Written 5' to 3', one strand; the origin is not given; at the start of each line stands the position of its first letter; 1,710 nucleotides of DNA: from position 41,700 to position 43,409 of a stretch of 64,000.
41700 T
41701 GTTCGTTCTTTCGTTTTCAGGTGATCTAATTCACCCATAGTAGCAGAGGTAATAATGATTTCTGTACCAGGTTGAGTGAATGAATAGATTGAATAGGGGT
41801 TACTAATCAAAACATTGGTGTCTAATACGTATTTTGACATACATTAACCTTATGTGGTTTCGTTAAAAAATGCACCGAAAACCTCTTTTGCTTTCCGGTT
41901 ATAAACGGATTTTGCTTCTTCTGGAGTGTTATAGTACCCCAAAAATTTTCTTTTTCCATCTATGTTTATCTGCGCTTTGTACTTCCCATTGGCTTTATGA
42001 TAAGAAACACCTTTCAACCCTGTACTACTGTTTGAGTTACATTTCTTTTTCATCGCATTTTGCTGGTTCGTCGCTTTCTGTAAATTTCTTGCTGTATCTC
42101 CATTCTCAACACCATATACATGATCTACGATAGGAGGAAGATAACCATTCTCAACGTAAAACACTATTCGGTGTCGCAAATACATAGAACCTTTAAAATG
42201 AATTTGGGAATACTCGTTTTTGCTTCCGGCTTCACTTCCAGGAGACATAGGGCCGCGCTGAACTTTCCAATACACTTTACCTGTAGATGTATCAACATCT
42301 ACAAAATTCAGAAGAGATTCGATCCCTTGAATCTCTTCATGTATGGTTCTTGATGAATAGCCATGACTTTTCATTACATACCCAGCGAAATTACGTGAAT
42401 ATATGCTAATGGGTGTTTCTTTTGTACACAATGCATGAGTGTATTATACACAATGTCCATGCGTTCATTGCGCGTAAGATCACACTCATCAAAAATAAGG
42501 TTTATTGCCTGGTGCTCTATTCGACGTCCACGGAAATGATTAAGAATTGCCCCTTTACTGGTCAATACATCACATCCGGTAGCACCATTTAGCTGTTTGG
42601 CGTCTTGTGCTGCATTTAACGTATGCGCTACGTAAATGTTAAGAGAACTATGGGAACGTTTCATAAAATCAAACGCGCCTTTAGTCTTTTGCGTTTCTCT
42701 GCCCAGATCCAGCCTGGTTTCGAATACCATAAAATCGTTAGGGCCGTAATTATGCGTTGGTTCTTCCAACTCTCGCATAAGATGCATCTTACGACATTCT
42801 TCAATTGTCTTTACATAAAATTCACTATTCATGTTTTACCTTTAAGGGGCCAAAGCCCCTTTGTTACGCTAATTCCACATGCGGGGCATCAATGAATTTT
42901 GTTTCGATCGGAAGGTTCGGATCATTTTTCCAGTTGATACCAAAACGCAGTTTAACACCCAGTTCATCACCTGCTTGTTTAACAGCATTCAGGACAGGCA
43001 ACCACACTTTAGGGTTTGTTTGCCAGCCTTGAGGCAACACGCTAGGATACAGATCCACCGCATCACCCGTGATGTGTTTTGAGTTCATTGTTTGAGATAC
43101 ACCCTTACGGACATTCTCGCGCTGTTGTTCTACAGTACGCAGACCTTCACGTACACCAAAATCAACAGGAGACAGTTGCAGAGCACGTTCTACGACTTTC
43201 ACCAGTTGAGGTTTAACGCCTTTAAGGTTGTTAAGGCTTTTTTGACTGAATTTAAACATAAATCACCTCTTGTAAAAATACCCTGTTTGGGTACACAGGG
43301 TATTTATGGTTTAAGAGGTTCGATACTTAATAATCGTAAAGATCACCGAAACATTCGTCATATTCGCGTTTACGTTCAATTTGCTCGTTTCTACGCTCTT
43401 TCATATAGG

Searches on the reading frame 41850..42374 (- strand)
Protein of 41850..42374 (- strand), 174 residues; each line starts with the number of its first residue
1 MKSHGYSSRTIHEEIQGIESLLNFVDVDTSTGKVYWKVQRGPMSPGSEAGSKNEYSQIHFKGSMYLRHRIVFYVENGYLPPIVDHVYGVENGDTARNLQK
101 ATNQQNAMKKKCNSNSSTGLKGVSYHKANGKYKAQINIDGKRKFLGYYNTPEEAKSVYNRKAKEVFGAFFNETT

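Call 4: search_protein_families(library=pfam, proteins=[window:41850-42374:-], max_evalue=0.1)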
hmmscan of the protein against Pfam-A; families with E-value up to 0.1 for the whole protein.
window:41850-42374:- (174 aa): 2 families
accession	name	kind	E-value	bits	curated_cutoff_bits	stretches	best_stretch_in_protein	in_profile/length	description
PF00847.26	AP2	-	8.5e-05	23.2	33.3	1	119-164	2-50/54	AP2 domain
PF13392.12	HNH_3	-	0.00018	21.5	24.8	1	65-108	1-46/46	HNH endonuclease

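Call 43: search_protein_families(library=phrogs, proteins=[window:41850-42374:-], max_evalue=0.001)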
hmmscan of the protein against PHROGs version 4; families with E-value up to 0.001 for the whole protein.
window:41850-42374:- (174 aa): 11 families
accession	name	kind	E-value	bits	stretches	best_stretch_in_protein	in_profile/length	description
phrog_99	-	DNA, RNA and nucleotide metabolism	2.6e-54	186.3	1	4-171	97-265/383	HNH endonuclease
phrog_4578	-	DNA, RNA and nucleotide metabolism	5.1e-20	72.7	1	71-172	18-121/130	HNH endonuclease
phrog_3593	-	DNA, RNA and nucleotide metabolism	1e-17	65.5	1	52-167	80-198/210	HNH endonuclease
phrog_374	-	DNA, RNA and nucleotide metabolism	5.9e-14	52.8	1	94-171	336-412/617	HNH endonuclease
phrog_953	-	DNA, RNA and nucleotide metabolism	2.5e-13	51.2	1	104-160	299-356/420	HNH endonuclease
phrog_13470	-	DNA, RNA and nucleotide metabolism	4.5e-10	40.9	1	88-164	57-139/152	HNH endonuclease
phrog_36769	-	unknown function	7.2e-10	39.7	1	49-164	225-346/367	-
phrog_35306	-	unknown function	1.1e-09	39.6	1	107-164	18-74/90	-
phrog_30929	-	unknown function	3.3e-06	27.3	1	84-162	105-177/413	-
phrog_33760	-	DNA, RNA and nucleotide metabolism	0.00014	22.8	1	120-171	1-52/58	HNH endonuclease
phrog_24751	-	DNA, RNA and nucleotide metabolism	0.00081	20.6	0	117-165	8-55/65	HNH endonuclease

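Call 44: find_homologous_proteins(query=window:41853-42374:-, max_evalue=0.00001)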
Query window:41853-42374:- (174 aa): 5 proteins with E <= 0.00001 among 89 candidates.
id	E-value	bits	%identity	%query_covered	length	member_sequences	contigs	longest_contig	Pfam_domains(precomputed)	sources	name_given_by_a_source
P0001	2.0e-107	374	95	100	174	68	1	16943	-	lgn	-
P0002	4.7e-93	327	91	100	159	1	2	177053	-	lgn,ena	-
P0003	8.8e-21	92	37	86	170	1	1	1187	PF13392.13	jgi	jgi:hypothetical protein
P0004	1.7e-17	82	37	82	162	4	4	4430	PF00847.27,PF13392.13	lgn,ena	-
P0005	1.3e-15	76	35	82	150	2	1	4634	PF13392.13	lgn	-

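Call 46: search_solved_structures(query=A3, max_evalue=1, show_alignments=2)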
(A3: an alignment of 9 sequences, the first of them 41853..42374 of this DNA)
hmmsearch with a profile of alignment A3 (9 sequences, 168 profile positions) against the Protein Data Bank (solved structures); distinct sequences matched with E-value up to 1: 8.
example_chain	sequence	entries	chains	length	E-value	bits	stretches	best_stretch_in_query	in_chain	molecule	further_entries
7wq5_A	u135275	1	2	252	9.9e-12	47.9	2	109-163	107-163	Ethylene-responsive transcription factor WRI1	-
1u3e_M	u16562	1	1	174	3.4e-06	29.9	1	47-109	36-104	HNH homing endonuclease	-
7et4_A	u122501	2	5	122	0.00025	23.8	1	99-159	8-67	AP2/ERF and B3 domain-containing transcription repressor TEM1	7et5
5wx9_A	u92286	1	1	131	0.00043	23.1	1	114-163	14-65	Ethylene-responsive transcription factor ERF096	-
2gcc_A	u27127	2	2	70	0.0057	19.4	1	115-161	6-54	ATERF1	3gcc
1gcc_A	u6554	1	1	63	0.0066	19.2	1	115-161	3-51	ETHYLENE RESPONSIVE ELEMENT BINDING FACTOR 1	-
6nyp_E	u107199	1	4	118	0.23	14.2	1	84-134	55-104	UL144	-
3rj2_X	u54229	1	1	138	0.29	13.9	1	48-73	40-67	Putative uncharacterized protein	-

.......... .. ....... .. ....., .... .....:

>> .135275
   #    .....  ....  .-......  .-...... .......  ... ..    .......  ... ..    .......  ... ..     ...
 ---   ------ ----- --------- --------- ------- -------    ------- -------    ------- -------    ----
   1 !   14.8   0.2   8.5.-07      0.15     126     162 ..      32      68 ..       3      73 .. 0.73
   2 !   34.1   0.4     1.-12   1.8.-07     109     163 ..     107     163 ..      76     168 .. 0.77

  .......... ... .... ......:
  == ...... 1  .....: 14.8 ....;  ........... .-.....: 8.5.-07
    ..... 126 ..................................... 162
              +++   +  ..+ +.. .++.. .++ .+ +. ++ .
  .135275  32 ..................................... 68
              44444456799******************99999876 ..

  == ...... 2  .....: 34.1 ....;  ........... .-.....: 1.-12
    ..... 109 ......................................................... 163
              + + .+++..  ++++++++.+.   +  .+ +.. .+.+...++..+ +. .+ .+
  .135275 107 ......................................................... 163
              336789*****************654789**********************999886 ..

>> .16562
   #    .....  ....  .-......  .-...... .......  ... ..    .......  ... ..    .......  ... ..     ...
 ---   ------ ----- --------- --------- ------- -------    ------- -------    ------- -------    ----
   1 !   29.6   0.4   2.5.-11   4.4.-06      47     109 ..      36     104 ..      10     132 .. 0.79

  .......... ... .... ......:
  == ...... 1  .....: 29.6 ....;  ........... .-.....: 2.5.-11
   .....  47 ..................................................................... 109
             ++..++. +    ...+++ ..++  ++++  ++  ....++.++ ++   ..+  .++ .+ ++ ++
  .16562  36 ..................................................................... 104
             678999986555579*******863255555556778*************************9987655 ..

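Call 56: find_related_loci(query=A5, collection=viral_contigs, flank=1500)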
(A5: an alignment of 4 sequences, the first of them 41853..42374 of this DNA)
Query A5 (174 aa) in viral_contigs; peptide patterns used: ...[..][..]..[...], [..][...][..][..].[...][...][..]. (x = any residue, [..] = any of these).
100 stretches matched a pattern; 15 encode a relative of the query (tblastn E <= 1e-3); 15 distinct loci.
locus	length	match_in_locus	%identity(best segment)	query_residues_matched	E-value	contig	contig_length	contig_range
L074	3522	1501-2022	100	1-174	2e-119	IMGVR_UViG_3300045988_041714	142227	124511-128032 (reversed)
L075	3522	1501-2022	99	1-174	2e-118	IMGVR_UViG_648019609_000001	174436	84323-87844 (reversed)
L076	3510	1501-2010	95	1-170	7e-112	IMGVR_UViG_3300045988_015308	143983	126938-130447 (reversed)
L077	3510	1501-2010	95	1-170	7e-112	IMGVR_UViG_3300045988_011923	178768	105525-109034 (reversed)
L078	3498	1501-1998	49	7-171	5e-50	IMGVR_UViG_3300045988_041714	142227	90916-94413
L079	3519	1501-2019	49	2-171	3e-48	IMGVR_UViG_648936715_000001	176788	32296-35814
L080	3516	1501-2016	47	1-172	2e-46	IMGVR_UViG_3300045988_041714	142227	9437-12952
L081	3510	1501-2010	46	1-164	4e-40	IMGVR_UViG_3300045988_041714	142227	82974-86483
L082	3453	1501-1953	33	23-169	4e-19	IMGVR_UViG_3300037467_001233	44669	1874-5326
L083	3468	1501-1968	26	18-166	7e-13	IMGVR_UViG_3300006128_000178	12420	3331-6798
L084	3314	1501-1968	26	18-166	7e-13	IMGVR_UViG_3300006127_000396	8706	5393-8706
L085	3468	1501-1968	26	18-166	7e-13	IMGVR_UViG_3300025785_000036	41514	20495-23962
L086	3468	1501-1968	26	18-166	7e-13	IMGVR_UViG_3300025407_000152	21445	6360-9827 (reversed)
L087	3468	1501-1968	26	18-166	7e-13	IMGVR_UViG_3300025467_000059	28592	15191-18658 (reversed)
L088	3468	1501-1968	26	18-166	7e-13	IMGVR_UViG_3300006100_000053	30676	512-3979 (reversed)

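Call 59: predict_structure(alignment_id=A4)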
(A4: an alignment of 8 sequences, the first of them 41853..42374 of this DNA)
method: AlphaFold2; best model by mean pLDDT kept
length: 174 residues; sequences in the alignment: 8
mean_pLDDT: 80.6   pTM: 0.59
mean pLDDT of the five models: 80.6, 80.3, 79.9, 79.8, 75.0
residues with pLDDT >= 90: 62; 70-90: 70; 50-70: 29; < 50: 13
segments of 3 or more residues with pLDDT < 50: 1-7, 111-115
pLDDT, mean of each block of 10 residues (from residue 1): 50 93 94 90 87 78 89 95 73 83 68 56 82 83 89 91 78 58
secondary structure, 60 per line:
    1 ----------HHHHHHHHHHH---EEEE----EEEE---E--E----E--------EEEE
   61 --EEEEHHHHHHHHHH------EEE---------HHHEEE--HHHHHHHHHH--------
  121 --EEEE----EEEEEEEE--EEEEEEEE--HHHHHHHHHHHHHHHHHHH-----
elements in order: H11-21 E25-28 E33-36 E57-60 E63-66 H67-76 E83-85 E98-100 H103-112 E123-126 E131-138 E141-148 H151-169

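Call 65: fold_search(model_id=the predicted structure, library=pdb)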
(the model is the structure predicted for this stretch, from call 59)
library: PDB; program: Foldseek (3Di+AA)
matches with E <= 10: 340; with E <= 0.001: 0
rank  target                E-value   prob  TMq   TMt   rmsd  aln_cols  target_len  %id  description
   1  7et5                  7.1e-03  1.00  0.30  0.52   1.0        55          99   34  Crystal structure of Arabidopsis TEM1 AP2 domain (released 2021-09-15)
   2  7wq5_A                9.0e-03  0.94  0.30  0.30  14.9       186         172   18  Crystal structure of Arabidopsis transcriptional factor WRINKLED1 with dsDNA (released 2022-08-31)
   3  1gcc_A                1.3e-02  1.00  0.27  0.71   3.4        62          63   29  SOLUTION NMR STRUCTURE OF THE COMPLEX OF GCC-BOX BINDING DOMAIN OF ATERF1 AND GCC-BOX DNA, MINIMIZED AVERAGE STRUCTURE (released 1999-03-23)
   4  7et4_J                1.5e-02  1.00  0.29  0.49   1.2        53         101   34  Crystal structure of Arabidopsis TEM1 AP2 domain (released 2021-09-15)
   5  7et4_A                1.6e-02  1.00  0.24  0.41   1.2        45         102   38  Crystal structure of Arabidopsis TEM1 AP2 domain (released 2021-09-15)
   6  1u3e_M                1.9e-02  0.97  0.40  0.40  12.9       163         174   21  DNA binding and cleavage by the HNH homing endonuclease I-HmuI (released 2004-08-31)
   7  7et4_D                2.1e-02  1.00  0.29  0.48   1.1        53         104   34  Crystal structure of Arabidopsis TEM1 AP2 domain (released 2021-09-15)
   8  7et4_G                3.5e-02  1.00  0.28  0.48   1.7        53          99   38  Crystal structure of Arabidopsis TEM1 AP2 domain (released 2021-09-15)
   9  7wq5_B                5.0e-02  1.00  0.26  0.28   2.2        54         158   33  Crystal structure of Arabidopsis transcriptional factor WRINKLED1 with dsDNA (released 2022-08-31)
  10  5wx9_A                7.2e-02  1.00  0.26  0.34   1.7        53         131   34  Crystal Structure of AtERF96 with GCC-box (released 2017-11-22)
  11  9g6k_LG               1.5e-01  0.84  0.21  0.24   4.6        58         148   21  LSU structure derived from the LSU sample of the mitoribosome from T. gondii. (released 2024-12-11)
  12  9hqv_Yn               2.2e-01  0.99  0.25  0.21   3.1        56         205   21  Cryo-EM structure of the small subunit of the mitochondrial ribosome from Toxoplasma gondii (released 2025-06-11)
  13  6rzq_B                2.6e-01  0.07  0.15  0.08  19.6       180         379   14  Plasmodium falciparum Hsp70-x chaperone nucleotide binding domain - ANP-PnP bound state (released 2019-10-02)
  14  3igm_B                2.8e-01  0.66  0.18  0.44  16.2        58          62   21  A 2.2A crystal structure of the AP2 domain of PF14_0633 from P. falciparum, bound as a domain-swapped dimer to its cog (released 2009-11-10)
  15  6rzq_A                3.7e-01  0.25  0.13  0.07   9.4        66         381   24  Plasmodium falciparum Hsp70-x chaperone nucleotide binding domain - ANP-PnP bound state (released 2019-10-02)
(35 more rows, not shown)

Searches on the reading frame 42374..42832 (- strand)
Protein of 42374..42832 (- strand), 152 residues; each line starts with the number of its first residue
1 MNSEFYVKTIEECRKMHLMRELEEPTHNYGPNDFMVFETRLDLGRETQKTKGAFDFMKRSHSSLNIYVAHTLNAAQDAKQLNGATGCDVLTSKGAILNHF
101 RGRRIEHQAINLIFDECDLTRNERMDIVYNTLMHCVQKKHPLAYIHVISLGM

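Call 20: find_related_loci(query=window:42377-42832:-, collection=viral_contigs, flank=2500)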
Query window:42377-42832:- (152 aa) in viral_contigs; peptide patterns used: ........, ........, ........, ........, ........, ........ (x = any residue, [..] = any of these).
6 stretches matched a pattern; 6 encode a relative of the query (tblastn E <= 1e-3); 6 distinct loci.
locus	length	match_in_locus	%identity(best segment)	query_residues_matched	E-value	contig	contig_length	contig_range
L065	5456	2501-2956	100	1-152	2e-105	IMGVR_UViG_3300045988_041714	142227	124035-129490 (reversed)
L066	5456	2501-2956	100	1-152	2e-105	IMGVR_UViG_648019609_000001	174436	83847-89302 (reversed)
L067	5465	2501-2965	49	1-152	7e-39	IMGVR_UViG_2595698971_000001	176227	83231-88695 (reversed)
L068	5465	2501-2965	45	1-152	9e-37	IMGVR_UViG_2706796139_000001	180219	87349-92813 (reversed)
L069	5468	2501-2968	42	1-152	8e-34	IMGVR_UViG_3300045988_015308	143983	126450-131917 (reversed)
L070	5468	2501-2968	42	1-152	8e-34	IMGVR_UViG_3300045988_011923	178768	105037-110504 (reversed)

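Call 42: search_protein_families(library=pfam, proteins=[window:42374-42832:-], max_evalue=0.01)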
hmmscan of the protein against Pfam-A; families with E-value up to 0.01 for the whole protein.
window:42374-42832:- (152 aa): 0 families

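Call 43: search_protein_families(library=phrogs, proteins=[window:42374-42832:-], max_evalue=0.001)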
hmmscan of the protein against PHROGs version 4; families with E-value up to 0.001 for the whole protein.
window:42374-42832:- (152 aa): 1 family
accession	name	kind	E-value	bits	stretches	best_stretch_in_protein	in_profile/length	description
phrog_2586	-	unknown function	4.4e-37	128.7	1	2-151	4-166/166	-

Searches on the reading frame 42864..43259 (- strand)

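Call 42: search_protein_families(library=pfam, proteins=[window:42864-43259:-], max_evalue=0.01)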
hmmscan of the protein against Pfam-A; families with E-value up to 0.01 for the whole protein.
window:42864-43259:- (131 aa): 1 family
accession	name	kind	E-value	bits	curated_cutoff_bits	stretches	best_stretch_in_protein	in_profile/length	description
PF13539.11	Peptidase_M15_4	-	0.0017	19.3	25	1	56-112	4-61/70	D-alanyl-D-alanine carboxypeptidase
